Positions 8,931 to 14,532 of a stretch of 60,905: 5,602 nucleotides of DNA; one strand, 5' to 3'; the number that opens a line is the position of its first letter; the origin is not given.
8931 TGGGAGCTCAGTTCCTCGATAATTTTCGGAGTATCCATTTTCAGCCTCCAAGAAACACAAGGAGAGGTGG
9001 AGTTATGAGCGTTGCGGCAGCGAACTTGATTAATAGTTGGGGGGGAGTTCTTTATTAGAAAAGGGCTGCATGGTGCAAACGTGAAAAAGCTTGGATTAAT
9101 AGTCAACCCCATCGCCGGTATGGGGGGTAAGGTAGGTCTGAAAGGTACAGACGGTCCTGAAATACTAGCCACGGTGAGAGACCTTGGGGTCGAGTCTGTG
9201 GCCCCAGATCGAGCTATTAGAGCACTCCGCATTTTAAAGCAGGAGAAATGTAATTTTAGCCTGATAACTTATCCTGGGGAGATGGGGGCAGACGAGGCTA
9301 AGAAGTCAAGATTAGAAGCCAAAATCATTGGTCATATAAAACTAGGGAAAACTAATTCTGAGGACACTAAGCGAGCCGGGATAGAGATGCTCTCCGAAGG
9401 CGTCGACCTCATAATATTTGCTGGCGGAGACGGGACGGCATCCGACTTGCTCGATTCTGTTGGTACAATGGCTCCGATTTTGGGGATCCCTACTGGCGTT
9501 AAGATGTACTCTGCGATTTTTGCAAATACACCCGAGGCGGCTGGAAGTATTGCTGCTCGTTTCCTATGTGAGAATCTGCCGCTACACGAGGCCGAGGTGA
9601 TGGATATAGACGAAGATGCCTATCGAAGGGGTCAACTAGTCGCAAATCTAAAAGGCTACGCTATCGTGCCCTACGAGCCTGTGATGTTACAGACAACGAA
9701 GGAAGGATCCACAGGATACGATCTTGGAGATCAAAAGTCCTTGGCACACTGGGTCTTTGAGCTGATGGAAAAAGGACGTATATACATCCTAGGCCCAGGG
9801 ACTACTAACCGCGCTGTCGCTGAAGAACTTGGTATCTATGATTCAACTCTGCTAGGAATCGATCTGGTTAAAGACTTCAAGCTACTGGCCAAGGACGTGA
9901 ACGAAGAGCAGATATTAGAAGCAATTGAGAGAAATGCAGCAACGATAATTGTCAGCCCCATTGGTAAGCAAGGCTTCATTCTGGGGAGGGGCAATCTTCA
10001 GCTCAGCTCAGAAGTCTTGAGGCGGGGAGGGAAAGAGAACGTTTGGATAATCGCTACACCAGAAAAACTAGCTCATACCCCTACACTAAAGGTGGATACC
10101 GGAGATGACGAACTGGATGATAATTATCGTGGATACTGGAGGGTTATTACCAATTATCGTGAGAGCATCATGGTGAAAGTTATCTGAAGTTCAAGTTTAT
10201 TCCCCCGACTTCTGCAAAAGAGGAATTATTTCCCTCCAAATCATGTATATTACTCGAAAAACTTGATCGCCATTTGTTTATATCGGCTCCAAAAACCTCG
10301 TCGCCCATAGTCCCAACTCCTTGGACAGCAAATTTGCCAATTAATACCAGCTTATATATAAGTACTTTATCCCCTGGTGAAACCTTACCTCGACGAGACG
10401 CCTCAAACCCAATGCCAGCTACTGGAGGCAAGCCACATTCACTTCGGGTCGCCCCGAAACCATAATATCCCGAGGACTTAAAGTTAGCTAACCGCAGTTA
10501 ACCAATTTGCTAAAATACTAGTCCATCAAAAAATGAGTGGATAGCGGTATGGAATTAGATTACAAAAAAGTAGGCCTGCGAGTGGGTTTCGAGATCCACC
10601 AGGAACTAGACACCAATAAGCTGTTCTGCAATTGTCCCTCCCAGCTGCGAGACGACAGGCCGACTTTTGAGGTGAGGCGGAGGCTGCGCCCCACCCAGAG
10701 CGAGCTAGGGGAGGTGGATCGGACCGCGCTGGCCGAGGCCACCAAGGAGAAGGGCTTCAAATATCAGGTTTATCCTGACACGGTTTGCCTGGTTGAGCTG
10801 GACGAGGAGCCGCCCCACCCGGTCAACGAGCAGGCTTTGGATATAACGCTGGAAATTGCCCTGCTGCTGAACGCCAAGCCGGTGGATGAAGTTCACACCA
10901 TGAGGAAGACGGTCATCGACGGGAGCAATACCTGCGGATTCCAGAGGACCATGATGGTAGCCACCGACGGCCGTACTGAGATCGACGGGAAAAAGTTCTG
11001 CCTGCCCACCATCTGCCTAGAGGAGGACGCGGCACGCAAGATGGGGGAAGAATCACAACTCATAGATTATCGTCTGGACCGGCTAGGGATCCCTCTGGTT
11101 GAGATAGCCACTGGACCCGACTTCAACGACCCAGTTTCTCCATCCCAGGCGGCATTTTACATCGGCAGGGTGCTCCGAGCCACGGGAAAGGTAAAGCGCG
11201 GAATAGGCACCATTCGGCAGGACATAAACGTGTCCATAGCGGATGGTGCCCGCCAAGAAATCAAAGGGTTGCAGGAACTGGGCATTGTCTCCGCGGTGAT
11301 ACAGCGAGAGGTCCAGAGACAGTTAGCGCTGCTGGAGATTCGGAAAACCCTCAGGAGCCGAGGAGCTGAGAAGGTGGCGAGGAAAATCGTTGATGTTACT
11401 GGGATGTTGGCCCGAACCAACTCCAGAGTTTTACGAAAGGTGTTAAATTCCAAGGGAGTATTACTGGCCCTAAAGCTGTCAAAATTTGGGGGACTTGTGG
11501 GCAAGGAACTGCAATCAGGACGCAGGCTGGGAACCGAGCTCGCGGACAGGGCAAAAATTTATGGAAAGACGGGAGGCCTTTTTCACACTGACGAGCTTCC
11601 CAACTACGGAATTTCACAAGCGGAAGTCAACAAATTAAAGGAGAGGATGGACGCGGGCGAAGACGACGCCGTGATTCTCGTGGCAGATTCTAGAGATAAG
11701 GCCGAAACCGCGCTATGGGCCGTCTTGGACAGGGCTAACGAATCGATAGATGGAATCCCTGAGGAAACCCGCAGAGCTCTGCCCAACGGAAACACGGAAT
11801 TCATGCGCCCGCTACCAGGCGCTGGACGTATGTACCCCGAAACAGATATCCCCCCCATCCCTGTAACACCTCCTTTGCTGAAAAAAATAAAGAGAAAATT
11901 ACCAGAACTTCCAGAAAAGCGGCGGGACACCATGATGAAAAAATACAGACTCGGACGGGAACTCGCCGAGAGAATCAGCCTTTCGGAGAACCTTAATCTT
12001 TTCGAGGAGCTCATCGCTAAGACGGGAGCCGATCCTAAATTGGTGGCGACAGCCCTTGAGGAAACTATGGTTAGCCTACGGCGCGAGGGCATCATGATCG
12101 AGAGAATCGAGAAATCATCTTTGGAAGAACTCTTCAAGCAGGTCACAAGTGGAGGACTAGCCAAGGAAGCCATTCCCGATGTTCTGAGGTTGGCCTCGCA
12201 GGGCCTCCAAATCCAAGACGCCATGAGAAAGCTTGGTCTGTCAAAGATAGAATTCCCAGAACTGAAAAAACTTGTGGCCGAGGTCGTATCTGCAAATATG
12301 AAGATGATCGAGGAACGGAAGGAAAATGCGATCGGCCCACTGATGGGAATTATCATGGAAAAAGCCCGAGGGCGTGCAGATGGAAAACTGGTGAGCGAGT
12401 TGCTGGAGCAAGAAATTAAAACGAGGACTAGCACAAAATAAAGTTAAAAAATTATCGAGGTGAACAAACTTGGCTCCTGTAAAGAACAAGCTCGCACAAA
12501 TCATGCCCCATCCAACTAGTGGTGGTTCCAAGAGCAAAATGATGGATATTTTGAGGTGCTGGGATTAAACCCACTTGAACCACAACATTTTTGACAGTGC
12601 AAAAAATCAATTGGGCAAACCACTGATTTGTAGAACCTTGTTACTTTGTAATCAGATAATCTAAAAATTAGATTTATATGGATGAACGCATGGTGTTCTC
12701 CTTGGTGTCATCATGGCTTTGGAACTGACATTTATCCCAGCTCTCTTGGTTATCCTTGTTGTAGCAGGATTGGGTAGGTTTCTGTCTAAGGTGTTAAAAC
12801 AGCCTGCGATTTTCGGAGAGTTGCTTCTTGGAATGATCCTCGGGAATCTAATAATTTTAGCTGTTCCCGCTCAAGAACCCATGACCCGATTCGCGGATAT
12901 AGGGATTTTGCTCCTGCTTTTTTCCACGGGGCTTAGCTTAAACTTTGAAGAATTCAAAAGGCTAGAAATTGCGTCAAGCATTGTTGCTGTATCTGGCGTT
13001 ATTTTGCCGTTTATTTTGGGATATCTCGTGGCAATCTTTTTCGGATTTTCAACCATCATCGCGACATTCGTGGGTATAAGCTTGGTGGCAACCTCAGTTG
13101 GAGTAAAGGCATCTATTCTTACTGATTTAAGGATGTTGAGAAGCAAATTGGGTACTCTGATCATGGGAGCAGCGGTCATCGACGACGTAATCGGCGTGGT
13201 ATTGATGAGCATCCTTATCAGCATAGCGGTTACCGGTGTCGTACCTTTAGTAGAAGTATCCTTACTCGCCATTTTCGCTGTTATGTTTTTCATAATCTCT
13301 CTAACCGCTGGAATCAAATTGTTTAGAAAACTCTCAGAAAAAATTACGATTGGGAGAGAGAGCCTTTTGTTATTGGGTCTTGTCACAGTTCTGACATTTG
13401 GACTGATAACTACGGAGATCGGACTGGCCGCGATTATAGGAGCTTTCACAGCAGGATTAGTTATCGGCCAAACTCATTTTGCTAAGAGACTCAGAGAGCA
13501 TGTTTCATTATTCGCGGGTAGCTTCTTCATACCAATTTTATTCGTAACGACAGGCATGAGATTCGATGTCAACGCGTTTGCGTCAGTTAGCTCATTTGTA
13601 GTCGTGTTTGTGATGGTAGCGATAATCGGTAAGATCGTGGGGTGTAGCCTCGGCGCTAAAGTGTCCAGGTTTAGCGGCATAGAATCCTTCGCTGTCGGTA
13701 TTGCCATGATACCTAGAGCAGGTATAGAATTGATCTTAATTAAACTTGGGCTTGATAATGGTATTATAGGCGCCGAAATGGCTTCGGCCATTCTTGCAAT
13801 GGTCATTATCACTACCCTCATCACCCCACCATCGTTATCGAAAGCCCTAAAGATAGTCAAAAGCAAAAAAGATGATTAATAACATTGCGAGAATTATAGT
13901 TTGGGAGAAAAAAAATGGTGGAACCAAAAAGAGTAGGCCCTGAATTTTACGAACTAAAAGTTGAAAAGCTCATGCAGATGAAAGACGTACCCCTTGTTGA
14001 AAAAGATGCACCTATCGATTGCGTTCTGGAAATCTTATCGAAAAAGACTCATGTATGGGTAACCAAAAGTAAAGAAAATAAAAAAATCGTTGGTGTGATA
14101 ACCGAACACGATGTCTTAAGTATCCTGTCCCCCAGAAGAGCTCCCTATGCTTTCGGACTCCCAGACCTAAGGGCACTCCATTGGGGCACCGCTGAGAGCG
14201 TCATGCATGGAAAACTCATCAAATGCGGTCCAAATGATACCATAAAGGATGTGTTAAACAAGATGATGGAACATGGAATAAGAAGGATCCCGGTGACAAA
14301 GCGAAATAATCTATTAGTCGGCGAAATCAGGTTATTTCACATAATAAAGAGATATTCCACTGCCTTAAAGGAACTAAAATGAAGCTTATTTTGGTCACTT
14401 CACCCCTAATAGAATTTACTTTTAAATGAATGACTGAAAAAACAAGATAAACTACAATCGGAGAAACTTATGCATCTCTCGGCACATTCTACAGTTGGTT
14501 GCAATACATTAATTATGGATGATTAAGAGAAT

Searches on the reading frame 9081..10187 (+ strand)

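Call 56: search_protein_families(library=pfam, max_evalue=0.001, proteins=[window:9081-10187:+])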
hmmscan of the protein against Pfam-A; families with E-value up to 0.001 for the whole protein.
window:9081-10187:+ (368 aa): 3 families
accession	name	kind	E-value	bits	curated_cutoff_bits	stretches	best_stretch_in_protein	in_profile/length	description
PF01513.26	NAD_kinase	-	7.8e-20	71.9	25.5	1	4-162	1-126/130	ATP-NAD kinase N-terminal domain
PF20143.4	NAD_kinase_C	-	3e-12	46.8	23.7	1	260-366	28-125/126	ATP-NAD kinase C-terminal domain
PF00781.29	DAGK_cat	-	6.8e-05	22.9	23.6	1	86-139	33-90/125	Diacylglycerol kinase catalytic domain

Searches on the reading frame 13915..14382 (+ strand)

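Call 55: search_protein_families(library=pfam, max_evalue=0.0001, proteins=[window:13915-14382:+])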
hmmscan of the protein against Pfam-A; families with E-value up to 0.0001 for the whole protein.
window:13915-14382:+ (155 aa): 1 family
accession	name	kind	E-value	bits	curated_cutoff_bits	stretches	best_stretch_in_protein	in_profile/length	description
PF00571.33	CBS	-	3e-19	69.5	24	2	94-147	2-55/57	CBS domain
